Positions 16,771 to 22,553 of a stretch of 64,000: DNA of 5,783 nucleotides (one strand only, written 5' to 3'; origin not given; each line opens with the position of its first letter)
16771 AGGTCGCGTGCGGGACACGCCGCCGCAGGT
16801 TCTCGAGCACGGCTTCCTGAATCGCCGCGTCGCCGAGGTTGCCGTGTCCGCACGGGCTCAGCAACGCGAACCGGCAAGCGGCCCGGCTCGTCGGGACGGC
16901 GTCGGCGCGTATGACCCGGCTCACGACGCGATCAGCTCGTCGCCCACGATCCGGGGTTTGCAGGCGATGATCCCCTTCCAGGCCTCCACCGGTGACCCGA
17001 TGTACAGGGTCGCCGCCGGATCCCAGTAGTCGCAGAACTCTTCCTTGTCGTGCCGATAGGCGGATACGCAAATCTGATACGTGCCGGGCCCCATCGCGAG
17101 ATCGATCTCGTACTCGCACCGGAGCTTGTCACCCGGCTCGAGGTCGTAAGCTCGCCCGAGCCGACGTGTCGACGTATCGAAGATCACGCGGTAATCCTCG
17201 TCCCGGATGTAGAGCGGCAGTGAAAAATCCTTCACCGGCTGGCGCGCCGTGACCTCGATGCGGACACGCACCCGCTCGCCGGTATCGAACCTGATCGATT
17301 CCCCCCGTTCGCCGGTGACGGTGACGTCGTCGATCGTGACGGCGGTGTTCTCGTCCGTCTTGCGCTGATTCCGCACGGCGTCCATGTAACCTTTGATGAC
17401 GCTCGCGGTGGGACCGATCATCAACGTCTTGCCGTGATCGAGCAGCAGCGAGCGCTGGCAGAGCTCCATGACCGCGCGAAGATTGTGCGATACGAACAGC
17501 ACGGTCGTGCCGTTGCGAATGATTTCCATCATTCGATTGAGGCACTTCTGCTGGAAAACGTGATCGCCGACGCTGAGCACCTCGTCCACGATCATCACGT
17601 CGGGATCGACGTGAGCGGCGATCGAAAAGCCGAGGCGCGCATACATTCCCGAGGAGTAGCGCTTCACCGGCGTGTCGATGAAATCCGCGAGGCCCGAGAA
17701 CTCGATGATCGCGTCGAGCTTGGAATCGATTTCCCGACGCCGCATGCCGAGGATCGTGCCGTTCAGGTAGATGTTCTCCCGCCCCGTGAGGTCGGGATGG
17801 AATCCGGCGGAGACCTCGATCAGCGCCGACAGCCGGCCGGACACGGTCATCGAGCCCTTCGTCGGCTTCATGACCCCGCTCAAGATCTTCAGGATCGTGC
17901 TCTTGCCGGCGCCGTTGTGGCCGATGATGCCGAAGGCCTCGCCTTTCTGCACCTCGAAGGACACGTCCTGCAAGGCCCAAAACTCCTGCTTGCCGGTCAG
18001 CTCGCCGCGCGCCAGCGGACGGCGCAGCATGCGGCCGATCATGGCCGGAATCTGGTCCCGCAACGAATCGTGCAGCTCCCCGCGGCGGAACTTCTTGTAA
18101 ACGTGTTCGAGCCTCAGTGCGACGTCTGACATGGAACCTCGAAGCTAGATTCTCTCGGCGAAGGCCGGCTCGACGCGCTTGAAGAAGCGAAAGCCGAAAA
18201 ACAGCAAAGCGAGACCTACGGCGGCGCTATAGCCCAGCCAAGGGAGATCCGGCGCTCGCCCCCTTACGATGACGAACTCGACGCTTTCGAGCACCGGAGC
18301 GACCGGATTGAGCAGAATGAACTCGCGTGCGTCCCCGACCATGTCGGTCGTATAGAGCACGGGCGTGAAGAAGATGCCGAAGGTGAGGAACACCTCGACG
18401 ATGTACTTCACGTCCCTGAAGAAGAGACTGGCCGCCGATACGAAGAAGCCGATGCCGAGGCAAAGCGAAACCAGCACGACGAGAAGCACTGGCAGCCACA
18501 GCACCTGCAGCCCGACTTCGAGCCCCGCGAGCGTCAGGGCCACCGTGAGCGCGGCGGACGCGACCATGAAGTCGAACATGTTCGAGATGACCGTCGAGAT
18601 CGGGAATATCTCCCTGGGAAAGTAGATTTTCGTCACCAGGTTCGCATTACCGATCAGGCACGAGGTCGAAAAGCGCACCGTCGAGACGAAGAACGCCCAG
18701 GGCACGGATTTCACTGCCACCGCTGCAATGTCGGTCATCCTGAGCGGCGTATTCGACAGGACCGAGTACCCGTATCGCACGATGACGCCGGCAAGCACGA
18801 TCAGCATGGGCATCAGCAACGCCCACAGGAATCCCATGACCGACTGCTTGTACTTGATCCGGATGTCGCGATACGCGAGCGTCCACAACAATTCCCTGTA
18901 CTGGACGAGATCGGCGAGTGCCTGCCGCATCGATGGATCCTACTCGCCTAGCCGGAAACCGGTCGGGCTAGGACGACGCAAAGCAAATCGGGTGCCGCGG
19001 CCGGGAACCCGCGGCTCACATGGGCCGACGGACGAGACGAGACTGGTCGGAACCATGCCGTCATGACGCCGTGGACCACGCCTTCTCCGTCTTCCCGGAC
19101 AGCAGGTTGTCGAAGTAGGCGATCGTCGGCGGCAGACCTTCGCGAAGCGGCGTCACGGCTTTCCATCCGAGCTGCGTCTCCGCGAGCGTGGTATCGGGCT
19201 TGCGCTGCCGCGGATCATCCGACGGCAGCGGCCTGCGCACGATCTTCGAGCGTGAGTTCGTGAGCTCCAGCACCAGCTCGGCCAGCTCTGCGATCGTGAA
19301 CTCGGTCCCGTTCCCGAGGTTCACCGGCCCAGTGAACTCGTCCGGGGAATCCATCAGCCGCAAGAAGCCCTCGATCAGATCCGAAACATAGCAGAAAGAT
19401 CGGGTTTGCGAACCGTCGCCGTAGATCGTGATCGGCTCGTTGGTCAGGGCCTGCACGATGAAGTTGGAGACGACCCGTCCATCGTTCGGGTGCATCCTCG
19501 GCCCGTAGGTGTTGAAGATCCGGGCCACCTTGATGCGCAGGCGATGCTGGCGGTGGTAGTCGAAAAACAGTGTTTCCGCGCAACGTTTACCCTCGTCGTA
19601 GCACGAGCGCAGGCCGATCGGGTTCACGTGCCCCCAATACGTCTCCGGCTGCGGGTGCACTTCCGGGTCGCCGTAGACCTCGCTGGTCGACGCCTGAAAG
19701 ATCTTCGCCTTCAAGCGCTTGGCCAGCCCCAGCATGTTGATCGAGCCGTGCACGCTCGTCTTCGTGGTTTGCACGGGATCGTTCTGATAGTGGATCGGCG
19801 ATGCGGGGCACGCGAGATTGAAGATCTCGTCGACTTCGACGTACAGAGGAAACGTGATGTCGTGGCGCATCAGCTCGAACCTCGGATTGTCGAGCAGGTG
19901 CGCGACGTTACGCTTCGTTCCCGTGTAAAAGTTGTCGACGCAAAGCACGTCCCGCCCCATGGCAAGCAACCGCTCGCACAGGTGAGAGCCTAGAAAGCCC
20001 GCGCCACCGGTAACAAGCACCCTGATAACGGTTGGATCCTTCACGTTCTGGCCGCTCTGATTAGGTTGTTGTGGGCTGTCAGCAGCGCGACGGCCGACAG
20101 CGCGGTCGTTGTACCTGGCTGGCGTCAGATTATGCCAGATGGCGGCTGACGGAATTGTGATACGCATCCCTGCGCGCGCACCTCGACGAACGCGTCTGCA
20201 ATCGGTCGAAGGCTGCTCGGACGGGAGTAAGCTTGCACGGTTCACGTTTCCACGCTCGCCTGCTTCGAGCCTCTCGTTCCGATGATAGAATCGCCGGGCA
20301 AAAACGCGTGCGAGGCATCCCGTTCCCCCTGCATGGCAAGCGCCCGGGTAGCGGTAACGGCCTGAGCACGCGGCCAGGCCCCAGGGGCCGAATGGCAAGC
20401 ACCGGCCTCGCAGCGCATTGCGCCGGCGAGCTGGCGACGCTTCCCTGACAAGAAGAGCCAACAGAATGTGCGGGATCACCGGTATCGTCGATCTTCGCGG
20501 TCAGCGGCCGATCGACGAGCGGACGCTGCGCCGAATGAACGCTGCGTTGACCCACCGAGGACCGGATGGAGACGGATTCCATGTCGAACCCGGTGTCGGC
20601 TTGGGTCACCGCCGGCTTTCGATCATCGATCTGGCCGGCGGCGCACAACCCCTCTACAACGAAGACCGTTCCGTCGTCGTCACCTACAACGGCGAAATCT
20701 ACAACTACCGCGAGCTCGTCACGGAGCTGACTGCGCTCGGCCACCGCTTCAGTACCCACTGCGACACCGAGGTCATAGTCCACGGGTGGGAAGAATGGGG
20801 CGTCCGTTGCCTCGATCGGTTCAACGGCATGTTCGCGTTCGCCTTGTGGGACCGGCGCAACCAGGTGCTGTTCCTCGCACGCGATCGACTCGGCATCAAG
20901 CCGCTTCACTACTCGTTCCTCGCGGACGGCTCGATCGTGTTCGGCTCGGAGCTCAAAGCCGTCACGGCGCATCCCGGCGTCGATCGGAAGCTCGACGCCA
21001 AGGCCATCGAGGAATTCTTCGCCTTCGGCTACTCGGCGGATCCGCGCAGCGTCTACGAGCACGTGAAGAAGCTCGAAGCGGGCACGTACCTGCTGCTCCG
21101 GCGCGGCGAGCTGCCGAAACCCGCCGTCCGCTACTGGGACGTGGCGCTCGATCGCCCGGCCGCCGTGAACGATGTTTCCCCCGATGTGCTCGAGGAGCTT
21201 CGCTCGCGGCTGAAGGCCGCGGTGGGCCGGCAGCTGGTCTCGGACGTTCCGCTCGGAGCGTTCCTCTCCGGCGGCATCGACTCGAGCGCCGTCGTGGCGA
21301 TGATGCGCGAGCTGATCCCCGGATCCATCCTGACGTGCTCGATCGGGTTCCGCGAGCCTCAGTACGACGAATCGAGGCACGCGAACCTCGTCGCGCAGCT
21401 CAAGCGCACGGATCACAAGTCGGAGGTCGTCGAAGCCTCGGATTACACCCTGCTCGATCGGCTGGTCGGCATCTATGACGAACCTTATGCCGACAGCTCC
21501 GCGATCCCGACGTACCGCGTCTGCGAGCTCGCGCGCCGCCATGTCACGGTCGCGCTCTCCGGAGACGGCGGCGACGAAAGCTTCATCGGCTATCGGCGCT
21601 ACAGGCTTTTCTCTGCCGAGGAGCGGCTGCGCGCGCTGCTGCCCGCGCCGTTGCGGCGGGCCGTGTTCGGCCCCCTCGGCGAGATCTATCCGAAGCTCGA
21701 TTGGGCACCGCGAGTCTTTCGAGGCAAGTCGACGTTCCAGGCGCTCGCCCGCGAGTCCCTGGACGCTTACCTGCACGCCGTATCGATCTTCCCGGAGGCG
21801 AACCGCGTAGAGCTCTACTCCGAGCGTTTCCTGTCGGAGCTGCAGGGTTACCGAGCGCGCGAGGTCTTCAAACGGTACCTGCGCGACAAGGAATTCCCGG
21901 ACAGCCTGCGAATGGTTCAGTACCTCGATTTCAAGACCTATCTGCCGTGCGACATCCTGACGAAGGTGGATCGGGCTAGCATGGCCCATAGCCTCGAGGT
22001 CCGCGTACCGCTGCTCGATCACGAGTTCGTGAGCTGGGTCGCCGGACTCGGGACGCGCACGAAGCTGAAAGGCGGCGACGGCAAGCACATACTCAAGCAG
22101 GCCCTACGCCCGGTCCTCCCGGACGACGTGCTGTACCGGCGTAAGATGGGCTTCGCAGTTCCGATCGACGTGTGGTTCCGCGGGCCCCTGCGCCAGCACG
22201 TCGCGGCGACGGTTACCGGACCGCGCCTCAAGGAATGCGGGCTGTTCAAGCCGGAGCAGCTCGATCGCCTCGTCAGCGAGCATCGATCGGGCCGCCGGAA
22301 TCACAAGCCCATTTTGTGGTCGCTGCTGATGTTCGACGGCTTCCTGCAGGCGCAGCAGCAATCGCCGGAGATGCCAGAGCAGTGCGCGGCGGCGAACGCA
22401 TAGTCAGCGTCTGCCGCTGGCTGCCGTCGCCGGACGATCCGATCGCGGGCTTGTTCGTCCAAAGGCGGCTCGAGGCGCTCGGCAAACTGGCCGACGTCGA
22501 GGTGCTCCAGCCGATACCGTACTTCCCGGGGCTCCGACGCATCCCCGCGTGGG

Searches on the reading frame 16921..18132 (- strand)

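Call 42: search_protein_families(library=ncbifam, proteins=[window:16921-18132:-], max_evalue=1e-12)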
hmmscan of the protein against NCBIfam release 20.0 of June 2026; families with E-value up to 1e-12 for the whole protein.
window:16921-18132:- (403 aa): 104 families (the best 25 are shown)
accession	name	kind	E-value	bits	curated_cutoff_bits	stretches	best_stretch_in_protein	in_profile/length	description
NF010065.0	PRK13545.1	equivalog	5.9e-61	206.8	538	1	51-257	37-242/549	teichoic acids export protein ATP-binding subunit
NF010066.0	PRK13546.1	equivalog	1.1e-57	195.4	320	1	48-260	34-245/264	teichoic acids export ABC transporter ATP-binding subunit TagH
NF050108.1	galactan_ABC_ATP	equivalog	2.9e-52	177.3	400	1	53-250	44-241/244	galactan export ABC transporter ATP-binding subunit Wzt/RfbE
TIGR01188.1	drrA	subfamily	1.8e-36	126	312.45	1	50-270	5-241/302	daunorubicin resistance ABC transporter, ATP-binding protein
NF010059.0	PRK13536.1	equivalog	1.6e-28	99.5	549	1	54-247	59-263/342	nodulation factor ABC transporter ATP-binding protein NodI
TIGR01288.1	nodI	equivalog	2.8e-28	98.8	424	1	54-247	20-224/303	nodulation factor ABC transporter ATP-binding protein NodI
NF010060.0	PRK13537.1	equivalog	8.3e-28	97.2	521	1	54-246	31-234/314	nodulation factor ABC transporter ATP-binding protein NodI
NF033858.1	ABC2_perm_RbbA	equivalog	6.6e-27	93.8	1050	1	49-247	277-486/909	ribosome-associated ATPase/putative transporter RbbA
TIGR04521.1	ECF_ATPase_2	equivalog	1.9e-26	92.8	330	1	49-100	16-67/279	energy-coupling factor transporter ATPase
TIGR03740.1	galliderm_ABC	subfamily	9.4e-25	87.6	309.75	1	53-231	15-197/223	lantibiotic protection ABC transporter ATP-binding subunit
TIGR03522.1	GldA_ABC_ATP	equivalog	1.1e-24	87.5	402.6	1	53-238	17-212/301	gliding motility-associated ABC transporter ATP-binding subunit GldA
TIGR04520.1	ECF_ATPase_1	equivalog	6.9e-24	84.7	315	1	49-100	13-64/269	energy-coupling factor transporter ATPase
TIGR02673.1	FtsE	equivalog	1.4e-23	83.7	264.85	0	49-100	13-64/214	cell division ATP-binding protein FtsE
TIGR02769.1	nickel_nikE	equivalog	1.4e-23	83.7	332.55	0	139-255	130-248/265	nickel import ATP-binding protein NikE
TIGR01184.1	ntrCD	subfamily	8e-23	81.2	291.8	1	54-242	1-199/230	nitrate ABC transporter ATP-binding protein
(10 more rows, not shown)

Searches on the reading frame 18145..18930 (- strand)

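Call 42: search_protein_families(library=ncbifam, proteins=[window:18145-18930:-], max_evalue=1e-12)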
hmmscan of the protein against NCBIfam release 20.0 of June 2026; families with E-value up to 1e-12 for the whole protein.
window:18145-18930:- (261 aa): 1 family
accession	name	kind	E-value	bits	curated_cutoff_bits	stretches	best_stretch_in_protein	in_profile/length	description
NF050109.1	galactan_ABC_perm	equivalog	9.4e-13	48.3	380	1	4-202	10-207/272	galactan export ABC transporter permease subunit Wzm/RfbD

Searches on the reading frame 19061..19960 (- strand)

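Call 42: search_protein_families(library=ncbifam, proteins=[window:19061-19960:-], max_evalue=1e-12)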
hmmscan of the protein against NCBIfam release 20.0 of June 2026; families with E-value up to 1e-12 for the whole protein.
window:19061-19960:- (299 aa): 7 families
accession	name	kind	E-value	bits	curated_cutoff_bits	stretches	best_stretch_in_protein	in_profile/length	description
TIGR04180.1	EDH_00030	hypoth_equivalog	3e-27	95.5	475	1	42-242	70-264/297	NAD-dependent 4,6-dehydratase LegB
TIGR01181.1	dTDP_gluc_dehyt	equivalog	1.2e-26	93.6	365.1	1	5-283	28-311/321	dTDP-glucose 4,6-dehydratase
NF008872.0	PRK11908.1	equivalog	1.9e-20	73.2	294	1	17-236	37-273/349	bifunctional UDP-4-keto-pentose/UDP-xylose synthase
NF005998.1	PRK08125.1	equivalog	3.7e-16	58.6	777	1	19-238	353-589/649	bifunctional UDP-4-amino-4-deoxy-L-arabinose formyltransferase/UDP-glucuronic acid oxidase ArnA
NF011728.1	PRK15181.1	equivalog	7.8e-15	54.7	760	1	42-201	90-247/348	Vi polysaccharide biosynthesis UDP-N-acetylglucosaminuronic acid C-4 epimerase TviC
NF047922.1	GDPFucSynFcl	equivalog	1e-13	51.4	500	1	134-283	147-301/308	GDP-L-fucose synthase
TIGR01179.1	galE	equivalog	1.2e-13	50.6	262.3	1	3-269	24-310/332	UDP-glucose 4-epimerase GalE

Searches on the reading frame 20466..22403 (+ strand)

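Call 42: search_protein_families(library=ncbifam, proteins=[window:20466-22403:+], max_evalue=1e-12)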
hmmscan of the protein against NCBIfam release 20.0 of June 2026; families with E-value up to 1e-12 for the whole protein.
window:20466-22403:+ (645 aa): 6 families
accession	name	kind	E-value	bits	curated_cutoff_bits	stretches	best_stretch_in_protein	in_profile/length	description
TIGR03108.1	eps_aminotran_1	hypoth_equivalog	1.1e-292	972.5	816.9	1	1-629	1-627/628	XrtA/PEP-CTERM system amidotransferase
TIGR01536.1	asn_synth_AEB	equivalog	2.2e-150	502.1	267.1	1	2-563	1-517/517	asparagine synthase (glutamine-hydrolyzing)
TIGR03104.1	trio_amidotrans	equivalog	1.8e-119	399.6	570.1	2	1-382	1-386/589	N-acetylglutaminylglutamine amidotransferase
NF006949.0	PRK09431.1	equivalog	2.4e-89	300.4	499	3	1-168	1-167/554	asparagine synthase B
NF033535.1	lass_lactam_cya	exception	4.2e-72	243.7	525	1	1-373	1-376/668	lasso peptide isopeptide bond-forming cyclase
NF033561.1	macrolact_Ik_Al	subfamily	3e-14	52.5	300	0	138-373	96-331/561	albusnodin/ikarugamycin family macrolactam cyclase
